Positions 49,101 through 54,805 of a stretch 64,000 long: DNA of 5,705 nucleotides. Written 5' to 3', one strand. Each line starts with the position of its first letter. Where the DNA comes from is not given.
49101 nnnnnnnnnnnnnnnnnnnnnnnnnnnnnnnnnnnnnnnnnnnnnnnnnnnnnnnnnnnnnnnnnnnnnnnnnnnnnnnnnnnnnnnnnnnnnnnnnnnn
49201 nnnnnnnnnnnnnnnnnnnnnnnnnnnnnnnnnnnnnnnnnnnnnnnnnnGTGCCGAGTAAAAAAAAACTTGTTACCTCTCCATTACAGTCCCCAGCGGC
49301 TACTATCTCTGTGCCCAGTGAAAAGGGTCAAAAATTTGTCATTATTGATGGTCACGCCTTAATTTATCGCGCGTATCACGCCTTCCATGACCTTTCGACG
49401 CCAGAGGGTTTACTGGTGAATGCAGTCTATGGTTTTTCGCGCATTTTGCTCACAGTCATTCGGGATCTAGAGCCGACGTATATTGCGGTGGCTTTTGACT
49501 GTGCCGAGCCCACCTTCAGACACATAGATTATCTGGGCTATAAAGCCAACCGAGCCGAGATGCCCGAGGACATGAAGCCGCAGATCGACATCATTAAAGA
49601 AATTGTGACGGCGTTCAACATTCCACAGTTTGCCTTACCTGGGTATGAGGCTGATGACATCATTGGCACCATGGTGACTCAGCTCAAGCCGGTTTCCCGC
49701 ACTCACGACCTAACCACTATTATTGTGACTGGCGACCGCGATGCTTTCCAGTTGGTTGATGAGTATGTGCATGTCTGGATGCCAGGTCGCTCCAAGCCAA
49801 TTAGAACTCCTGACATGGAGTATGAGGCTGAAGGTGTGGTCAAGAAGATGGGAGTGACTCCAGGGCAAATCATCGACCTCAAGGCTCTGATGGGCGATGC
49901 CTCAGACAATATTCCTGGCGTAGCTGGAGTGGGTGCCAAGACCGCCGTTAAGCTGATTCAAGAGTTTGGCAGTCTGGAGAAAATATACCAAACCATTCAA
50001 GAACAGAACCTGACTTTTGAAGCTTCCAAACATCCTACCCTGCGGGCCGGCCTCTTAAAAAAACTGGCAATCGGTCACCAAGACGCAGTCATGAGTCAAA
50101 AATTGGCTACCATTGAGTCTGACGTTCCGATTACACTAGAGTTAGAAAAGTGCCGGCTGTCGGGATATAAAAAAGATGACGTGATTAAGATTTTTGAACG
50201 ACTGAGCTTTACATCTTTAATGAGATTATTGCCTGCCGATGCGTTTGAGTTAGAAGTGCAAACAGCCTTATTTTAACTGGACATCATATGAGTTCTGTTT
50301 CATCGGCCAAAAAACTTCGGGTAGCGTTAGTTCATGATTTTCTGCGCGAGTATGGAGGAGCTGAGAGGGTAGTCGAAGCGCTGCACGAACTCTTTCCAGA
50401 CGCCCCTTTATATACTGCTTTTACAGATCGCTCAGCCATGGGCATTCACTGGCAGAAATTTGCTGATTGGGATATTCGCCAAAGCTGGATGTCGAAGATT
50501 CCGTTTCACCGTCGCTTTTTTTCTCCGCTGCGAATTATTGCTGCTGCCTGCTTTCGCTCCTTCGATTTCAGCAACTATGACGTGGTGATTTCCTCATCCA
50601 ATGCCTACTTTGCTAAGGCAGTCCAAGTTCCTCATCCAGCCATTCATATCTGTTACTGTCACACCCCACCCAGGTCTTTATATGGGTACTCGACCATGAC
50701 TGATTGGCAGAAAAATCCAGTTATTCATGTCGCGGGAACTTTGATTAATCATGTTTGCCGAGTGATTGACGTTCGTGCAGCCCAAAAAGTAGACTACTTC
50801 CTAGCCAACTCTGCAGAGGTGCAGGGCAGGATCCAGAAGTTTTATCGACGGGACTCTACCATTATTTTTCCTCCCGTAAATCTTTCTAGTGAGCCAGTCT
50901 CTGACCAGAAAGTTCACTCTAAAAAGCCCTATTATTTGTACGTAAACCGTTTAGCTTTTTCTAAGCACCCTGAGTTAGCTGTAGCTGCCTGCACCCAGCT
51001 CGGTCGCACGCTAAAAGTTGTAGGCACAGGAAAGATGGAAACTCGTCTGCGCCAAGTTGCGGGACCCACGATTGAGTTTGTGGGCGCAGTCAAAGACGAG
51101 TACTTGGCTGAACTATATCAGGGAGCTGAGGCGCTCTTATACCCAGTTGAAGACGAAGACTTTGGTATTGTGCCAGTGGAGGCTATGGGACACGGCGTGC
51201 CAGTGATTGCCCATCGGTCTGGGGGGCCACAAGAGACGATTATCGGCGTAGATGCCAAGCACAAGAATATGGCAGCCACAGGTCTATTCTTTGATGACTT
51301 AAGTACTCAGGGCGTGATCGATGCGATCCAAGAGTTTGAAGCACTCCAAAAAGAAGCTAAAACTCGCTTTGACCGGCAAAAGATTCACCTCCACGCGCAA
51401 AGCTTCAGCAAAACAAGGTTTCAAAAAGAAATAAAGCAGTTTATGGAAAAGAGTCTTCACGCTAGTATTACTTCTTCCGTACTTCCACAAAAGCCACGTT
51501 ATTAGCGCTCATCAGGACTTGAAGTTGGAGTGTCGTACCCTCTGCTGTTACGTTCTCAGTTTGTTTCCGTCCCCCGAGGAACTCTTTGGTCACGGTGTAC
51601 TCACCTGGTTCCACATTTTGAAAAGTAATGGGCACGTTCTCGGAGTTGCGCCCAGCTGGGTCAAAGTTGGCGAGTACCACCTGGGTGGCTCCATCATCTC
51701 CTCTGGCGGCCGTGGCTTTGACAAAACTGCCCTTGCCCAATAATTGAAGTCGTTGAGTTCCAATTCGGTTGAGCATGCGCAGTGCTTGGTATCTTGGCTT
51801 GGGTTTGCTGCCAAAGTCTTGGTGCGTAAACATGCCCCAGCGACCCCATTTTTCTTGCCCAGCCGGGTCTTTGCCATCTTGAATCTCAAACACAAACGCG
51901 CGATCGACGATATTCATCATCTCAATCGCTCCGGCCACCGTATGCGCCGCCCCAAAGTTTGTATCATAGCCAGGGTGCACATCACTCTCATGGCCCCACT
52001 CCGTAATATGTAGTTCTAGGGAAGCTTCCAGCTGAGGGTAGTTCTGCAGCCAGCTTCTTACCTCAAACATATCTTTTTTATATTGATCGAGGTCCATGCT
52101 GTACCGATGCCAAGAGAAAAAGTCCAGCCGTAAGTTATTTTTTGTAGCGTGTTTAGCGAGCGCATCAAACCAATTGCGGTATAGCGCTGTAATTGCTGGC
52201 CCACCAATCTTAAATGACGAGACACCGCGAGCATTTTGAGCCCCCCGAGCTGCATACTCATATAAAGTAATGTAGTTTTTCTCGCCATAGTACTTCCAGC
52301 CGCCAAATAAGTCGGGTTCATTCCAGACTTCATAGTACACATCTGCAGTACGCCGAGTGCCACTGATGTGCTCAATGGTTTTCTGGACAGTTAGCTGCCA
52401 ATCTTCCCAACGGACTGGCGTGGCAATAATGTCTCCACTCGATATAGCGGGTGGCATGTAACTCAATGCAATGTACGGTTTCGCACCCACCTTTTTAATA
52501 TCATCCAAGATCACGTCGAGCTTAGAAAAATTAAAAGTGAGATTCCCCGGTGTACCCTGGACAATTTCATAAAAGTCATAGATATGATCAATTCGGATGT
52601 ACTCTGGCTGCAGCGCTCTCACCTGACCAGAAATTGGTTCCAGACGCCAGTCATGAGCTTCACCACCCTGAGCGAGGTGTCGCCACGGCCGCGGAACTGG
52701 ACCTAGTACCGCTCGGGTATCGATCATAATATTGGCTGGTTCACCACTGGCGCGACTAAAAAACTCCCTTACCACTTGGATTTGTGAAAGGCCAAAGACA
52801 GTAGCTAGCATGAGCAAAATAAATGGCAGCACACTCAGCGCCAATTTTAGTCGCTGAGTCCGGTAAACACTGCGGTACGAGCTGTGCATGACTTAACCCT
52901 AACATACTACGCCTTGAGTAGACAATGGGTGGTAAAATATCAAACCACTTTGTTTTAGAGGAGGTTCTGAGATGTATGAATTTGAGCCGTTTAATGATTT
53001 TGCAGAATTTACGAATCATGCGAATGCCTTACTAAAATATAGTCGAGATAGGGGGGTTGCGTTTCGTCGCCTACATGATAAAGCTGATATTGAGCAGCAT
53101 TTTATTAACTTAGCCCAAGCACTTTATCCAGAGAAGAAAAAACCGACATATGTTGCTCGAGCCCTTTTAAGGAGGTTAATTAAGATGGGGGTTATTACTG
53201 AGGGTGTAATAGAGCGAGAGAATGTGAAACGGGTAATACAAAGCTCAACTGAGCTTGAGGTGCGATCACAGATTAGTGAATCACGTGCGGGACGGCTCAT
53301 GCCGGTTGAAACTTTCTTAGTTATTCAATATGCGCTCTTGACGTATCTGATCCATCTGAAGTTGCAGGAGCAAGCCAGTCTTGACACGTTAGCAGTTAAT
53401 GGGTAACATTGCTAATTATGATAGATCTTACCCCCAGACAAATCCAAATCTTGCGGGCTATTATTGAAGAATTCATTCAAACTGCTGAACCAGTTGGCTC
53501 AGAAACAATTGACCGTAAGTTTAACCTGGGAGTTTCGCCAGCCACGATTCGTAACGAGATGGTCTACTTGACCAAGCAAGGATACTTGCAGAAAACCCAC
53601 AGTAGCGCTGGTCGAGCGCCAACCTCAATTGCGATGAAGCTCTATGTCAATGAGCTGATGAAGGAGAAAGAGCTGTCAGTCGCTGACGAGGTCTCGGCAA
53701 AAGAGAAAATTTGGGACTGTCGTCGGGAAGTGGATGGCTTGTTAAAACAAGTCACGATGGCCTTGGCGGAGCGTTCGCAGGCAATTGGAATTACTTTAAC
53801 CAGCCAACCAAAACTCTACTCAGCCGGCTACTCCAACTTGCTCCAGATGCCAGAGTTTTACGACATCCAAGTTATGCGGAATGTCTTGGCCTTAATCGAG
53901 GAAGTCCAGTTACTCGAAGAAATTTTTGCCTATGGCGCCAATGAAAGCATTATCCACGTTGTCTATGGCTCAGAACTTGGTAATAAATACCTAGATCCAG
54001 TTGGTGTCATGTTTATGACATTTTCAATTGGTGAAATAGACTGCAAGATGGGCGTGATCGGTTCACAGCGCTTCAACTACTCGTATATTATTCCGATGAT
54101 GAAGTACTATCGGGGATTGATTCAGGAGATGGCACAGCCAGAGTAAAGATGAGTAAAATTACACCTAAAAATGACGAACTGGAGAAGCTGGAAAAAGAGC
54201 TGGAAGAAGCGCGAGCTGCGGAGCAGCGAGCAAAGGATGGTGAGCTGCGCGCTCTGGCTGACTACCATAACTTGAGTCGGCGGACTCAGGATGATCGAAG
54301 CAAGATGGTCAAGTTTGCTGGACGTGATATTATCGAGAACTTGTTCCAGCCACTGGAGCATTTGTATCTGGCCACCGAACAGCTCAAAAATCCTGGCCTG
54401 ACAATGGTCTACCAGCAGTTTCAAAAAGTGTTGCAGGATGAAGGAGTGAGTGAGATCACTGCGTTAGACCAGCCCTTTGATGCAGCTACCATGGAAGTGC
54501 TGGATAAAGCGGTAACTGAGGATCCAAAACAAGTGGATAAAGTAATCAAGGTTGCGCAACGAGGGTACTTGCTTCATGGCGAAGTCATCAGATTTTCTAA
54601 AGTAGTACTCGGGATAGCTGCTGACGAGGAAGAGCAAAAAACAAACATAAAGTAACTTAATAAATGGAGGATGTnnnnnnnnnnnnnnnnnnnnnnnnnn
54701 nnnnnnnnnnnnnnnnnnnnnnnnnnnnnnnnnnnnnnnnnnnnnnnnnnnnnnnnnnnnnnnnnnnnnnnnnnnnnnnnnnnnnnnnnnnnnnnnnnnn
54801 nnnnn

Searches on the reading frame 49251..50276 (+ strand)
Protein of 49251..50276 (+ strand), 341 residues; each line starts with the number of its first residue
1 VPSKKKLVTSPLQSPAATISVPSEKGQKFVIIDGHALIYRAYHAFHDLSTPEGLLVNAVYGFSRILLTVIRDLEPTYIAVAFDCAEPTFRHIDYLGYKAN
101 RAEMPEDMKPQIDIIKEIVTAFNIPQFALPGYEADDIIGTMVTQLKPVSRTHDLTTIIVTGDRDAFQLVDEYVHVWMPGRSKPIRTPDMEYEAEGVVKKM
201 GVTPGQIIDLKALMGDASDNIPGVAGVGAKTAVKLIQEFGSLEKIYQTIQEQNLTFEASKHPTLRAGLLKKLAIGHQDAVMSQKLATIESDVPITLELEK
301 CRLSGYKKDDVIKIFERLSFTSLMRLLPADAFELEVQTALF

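Call 12: search_protein_families(library=pfam, proteins=[window:49251-50276:+], max_evalue=0.001)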
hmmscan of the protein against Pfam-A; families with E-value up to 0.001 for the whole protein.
window:49251-50276:+ (341 aa): 2 families
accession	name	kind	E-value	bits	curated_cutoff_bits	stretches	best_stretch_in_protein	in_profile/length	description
PF02739.22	5_3_exonuc_N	-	3.7e-54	183.3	34.3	1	28-201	1-164/164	5'-3' exonuclease, N-terminal resolvase-like domain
PF01367.25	5_3_exonuc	-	7e-31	107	40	1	202-308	1-96/97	5'-3' exonuclease, C-terminal SAM fold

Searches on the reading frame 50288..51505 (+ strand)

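Call 12: search_protein_families(library=pfam, proteins=[window:50288-51505:+], max_evalue=0.001)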
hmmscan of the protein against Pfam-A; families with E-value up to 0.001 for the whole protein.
window:50288-51505:+ (405 aa): 4 families
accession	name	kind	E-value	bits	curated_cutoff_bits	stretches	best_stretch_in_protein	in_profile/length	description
PF00534.26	Glycos_transf_1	-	1.7e-20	73.7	26.4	1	209-358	11-162/172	Glycosyl transferases group 1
PF13692.12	Glyco_trans_1_4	-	7.6e-16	59.1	27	1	214-347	2-136/142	Glycosyl transferases group 1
PF20706.3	GT4-conflict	-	5.3e-07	29.4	26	1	270-371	272-375/385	Family 4 Glycosyltransferase in conflict systems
PF11101.13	DUF2884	-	0.00057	20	30.6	0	329-396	83-152/228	Protein of unknown function (DUF2884)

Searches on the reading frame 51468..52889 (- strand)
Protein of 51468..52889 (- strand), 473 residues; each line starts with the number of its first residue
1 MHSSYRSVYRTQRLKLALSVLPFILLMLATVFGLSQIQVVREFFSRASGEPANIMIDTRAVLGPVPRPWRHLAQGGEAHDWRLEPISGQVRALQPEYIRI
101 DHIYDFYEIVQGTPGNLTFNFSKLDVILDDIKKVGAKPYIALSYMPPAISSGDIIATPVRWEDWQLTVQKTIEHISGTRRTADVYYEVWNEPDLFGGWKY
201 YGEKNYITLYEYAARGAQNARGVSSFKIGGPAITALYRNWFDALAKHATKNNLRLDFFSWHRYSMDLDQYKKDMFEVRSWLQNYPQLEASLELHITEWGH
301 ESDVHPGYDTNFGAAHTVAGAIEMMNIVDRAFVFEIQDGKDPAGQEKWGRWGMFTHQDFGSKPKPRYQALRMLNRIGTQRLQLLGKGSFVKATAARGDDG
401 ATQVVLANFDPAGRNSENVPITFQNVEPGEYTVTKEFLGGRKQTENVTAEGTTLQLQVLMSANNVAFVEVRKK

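Call 12: search_protein_families(library=pfam, proteins=[window:51468-52889:-], max_evalue=0.001)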
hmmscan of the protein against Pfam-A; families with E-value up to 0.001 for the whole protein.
window:51468-52889:- (473 aa): 2 families
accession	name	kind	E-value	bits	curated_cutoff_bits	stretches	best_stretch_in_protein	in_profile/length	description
PF01229.23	Glyco_hydro_39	-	3.3e-26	92.6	26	1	93-381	46-355/472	Glycosyl hydrolases family 39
PF11790.14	Glyco_hydro_cc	-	2.7e-05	24.3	21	1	172-335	55-209/237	Glycosyl hydrolase catalytic core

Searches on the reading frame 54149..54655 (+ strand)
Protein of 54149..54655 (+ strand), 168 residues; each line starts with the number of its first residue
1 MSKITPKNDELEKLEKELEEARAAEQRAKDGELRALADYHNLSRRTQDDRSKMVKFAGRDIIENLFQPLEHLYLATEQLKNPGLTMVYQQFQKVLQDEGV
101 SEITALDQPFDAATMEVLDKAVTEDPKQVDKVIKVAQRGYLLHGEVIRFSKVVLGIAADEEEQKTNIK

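Call 12: search_protein_families(library=pfam, proteins=[window:54149-54655:+], max_evalue=0.001)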
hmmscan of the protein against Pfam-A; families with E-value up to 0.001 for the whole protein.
window:54149-54655:+ (168 aa): 1 family
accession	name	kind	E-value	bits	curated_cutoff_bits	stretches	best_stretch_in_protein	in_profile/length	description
PF01025.24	GrpE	-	2.7e-30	105.7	25.8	1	4-153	6-162/165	GrpE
